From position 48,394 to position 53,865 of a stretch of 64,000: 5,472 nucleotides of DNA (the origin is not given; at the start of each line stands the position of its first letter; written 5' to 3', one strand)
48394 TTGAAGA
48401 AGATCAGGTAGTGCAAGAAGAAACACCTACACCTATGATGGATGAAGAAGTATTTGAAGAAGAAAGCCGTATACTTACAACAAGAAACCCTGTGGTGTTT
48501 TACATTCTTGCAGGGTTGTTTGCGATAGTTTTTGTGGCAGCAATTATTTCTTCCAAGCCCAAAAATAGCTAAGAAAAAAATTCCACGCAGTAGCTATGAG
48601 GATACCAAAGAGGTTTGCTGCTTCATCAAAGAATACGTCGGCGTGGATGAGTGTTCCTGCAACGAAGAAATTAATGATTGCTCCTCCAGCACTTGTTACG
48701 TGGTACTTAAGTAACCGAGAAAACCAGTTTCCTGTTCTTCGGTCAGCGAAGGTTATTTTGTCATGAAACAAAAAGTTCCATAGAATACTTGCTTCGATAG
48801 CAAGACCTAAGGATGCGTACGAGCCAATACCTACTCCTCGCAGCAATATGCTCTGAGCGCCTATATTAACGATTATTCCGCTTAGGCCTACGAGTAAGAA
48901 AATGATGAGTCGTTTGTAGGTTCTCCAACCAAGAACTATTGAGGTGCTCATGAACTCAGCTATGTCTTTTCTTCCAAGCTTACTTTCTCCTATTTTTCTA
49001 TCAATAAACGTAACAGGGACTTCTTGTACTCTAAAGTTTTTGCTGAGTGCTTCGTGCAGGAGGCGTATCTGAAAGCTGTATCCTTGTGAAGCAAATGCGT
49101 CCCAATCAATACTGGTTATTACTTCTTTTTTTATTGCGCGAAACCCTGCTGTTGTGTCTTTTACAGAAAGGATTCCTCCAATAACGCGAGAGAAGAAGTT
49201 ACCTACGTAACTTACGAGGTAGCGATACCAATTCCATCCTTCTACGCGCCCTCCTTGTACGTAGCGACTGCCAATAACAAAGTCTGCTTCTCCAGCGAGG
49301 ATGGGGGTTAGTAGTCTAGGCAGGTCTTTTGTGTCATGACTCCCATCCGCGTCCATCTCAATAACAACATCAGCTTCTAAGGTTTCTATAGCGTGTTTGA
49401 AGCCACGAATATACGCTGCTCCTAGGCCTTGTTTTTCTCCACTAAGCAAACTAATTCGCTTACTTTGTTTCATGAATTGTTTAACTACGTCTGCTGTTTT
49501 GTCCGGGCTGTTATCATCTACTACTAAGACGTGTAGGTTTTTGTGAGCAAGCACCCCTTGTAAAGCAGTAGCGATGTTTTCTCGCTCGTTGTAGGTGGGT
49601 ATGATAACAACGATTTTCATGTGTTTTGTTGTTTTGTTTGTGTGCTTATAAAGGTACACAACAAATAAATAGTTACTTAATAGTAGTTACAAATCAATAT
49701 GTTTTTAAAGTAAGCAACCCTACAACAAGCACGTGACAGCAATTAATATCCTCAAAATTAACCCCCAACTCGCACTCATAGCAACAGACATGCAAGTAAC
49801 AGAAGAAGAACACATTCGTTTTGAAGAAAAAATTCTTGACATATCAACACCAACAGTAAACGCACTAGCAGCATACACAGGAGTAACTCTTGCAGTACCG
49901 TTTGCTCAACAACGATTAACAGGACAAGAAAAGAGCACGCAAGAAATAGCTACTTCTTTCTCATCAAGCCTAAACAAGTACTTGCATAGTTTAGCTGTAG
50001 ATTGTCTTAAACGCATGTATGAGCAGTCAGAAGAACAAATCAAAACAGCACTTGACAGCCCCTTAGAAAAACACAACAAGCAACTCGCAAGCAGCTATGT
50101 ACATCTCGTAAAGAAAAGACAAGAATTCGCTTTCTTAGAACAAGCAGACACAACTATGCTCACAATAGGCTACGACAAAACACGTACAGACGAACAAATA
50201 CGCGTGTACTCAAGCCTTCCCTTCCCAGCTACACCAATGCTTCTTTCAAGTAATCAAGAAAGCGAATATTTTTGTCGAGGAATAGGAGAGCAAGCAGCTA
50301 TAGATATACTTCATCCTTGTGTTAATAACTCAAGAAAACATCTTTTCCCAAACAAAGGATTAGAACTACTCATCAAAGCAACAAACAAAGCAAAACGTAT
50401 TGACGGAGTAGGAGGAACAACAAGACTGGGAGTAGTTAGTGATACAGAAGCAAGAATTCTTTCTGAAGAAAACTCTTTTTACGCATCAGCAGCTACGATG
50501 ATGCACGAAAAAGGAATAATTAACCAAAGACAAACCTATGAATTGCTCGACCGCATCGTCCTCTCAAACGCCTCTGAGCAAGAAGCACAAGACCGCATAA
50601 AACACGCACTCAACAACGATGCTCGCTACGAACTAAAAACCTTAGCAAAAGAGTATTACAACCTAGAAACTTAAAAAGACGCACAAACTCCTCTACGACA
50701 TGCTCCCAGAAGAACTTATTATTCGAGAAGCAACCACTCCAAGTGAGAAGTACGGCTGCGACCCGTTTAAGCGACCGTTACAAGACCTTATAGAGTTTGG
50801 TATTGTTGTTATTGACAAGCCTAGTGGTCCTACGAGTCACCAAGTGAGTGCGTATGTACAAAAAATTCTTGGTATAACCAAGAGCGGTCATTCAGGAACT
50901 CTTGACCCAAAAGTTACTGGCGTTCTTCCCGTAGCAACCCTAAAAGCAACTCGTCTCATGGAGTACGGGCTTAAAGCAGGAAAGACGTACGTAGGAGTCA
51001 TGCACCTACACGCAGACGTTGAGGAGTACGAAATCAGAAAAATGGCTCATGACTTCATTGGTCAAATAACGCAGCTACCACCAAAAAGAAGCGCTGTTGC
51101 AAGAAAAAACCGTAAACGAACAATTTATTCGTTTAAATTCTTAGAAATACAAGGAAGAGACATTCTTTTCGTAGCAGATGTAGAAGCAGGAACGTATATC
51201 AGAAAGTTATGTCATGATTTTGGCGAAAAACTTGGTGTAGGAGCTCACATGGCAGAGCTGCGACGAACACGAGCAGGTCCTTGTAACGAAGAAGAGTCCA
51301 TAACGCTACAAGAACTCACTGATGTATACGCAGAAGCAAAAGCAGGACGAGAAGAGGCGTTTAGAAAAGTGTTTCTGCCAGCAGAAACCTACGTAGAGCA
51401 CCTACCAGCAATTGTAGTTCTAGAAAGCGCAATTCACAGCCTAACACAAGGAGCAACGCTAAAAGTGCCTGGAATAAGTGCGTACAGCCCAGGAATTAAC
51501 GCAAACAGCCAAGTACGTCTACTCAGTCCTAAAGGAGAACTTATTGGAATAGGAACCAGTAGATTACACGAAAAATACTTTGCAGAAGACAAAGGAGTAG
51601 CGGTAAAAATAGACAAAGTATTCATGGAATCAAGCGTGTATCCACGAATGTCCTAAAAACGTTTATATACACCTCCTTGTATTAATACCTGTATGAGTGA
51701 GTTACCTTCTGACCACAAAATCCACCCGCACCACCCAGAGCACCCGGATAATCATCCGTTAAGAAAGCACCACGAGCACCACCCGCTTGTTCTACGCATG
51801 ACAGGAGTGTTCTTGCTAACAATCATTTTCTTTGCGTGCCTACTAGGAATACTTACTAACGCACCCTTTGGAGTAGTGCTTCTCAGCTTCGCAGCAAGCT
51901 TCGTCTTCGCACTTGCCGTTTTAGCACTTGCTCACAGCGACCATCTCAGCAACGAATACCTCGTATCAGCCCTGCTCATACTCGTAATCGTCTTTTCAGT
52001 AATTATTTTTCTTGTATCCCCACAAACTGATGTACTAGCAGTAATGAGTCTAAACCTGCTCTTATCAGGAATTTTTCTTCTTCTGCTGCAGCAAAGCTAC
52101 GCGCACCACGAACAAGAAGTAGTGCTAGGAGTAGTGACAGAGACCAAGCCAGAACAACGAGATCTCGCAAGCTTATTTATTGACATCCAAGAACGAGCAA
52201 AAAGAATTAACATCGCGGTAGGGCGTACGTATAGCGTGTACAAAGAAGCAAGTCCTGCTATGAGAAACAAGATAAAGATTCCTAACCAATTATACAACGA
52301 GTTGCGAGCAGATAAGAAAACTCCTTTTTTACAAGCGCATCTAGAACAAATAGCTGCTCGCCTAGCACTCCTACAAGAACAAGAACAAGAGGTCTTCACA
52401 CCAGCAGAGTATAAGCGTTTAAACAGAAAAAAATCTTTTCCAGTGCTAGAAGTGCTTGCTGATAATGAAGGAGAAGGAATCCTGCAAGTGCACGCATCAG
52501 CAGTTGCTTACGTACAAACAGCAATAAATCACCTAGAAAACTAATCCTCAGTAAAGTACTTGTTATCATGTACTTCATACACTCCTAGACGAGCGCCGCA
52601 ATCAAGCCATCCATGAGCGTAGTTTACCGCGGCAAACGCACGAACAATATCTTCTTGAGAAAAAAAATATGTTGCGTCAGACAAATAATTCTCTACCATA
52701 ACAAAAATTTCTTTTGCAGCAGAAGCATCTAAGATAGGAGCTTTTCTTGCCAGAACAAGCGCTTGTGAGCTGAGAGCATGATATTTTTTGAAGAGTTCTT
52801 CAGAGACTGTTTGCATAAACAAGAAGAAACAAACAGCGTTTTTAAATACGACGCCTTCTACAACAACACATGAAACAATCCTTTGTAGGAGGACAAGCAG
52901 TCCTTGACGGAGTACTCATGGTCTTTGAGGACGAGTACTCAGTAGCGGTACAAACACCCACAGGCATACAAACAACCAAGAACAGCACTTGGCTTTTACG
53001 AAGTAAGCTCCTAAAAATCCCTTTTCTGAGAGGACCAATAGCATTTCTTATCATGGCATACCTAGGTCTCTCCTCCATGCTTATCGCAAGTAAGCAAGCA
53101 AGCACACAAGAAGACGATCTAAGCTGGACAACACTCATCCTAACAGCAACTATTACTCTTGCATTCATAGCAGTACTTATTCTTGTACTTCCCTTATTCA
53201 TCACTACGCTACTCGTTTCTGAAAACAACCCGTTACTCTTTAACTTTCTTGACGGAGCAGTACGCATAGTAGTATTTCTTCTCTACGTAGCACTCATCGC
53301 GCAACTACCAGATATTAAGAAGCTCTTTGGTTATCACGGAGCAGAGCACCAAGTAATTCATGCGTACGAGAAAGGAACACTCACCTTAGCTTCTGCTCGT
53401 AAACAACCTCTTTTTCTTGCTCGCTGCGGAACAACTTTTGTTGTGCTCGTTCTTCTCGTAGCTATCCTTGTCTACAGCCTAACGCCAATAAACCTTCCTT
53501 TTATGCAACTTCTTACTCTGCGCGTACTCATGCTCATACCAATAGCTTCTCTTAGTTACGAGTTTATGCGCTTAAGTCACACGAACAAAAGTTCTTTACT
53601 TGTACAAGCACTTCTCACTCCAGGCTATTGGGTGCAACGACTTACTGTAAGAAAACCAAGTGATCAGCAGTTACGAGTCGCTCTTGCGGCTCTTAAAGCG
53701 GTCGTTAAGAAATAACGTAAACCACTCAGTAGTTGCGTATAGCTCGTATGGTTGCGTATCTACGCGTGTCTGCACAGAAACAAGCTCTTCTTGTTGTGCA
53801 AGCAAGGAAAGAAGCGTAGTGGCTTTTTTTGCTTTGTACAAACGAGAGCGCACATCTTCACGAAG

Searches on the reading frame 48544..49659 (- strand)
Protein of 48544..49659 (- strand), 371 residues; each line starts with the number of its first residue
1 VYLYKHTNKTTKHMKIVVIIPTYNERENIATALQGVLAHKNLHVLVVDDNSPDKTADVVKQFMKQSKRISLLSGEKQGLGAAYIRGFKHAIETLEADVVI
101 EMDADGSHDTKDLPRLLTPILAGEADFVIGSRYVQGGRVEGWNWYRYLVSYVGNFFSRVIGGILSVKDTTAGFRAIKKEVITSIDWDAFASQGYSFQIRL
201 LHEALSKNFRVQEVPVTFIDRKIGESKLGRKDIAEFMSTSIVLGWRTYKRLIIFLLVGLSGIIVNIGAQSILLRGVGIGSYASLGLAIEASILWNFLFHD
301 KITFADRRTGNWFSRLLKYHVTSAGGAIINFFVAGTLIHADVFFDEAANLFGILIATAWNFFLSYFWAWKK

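Call 95: search_protein_families(library=pfam, proteins=[window:48544-49659:-], max_evalue=0.0001)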
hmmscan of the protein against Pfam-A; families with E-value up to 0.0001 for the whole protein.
window:48544-49659:- (371 aa): 4 families
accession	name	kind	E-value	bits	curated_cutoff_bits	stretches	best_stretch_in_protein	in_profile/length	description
PF00535.33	Glycos_transf_2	-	2.7e-30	106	23.3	1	18-181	2-164/168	Glycosyl transferase family 2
PF04138.20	GtrA_DPMS_TM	-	3.2e-19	69.7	26.1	1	254-369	2-117/117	GtrA/DPMS, transmembrane domain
PF10111.15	Glyco_tranf_2_2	-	7.1e-07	29.4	27.3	1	18-106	2-92/276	Glycosyltransferase like family 2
PF13641.12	Glyco_tranf_2_3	-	1.4e-05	25.6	27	1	16-136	3-127/230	Glycosyltransferase like family 2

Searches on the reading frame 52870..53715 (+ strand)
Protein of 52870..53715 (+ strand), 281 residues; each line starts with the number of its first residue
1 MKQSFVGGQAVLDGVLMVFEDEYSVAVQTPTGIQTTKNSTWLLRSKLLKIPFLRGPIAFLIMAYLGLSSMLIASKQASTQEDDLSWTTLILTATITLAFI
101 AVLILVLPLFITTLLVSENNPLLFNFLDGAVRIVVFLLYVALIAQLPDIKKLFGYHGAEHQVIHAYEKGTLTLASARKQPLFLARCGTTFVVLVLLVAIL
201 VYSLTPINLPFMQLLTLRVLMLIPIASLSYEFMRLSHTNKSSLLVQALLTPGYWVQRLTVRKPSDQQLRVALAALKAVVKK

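Call 95: search_protein_families(library=pfam, proteins=[window:52870-53715:+], max_evalue=0.0001)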
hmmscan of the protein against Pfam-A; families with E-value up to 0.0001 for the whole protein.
window:52870-53715:+ (281 aa): 1 family
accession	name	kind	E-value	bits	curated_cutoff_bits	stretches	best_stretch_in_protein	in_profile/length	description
PF07136.16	DUF1385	-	1.8e-61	207.8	22.1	1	50-280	1-226/227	Protein of unknown function (DUF1385)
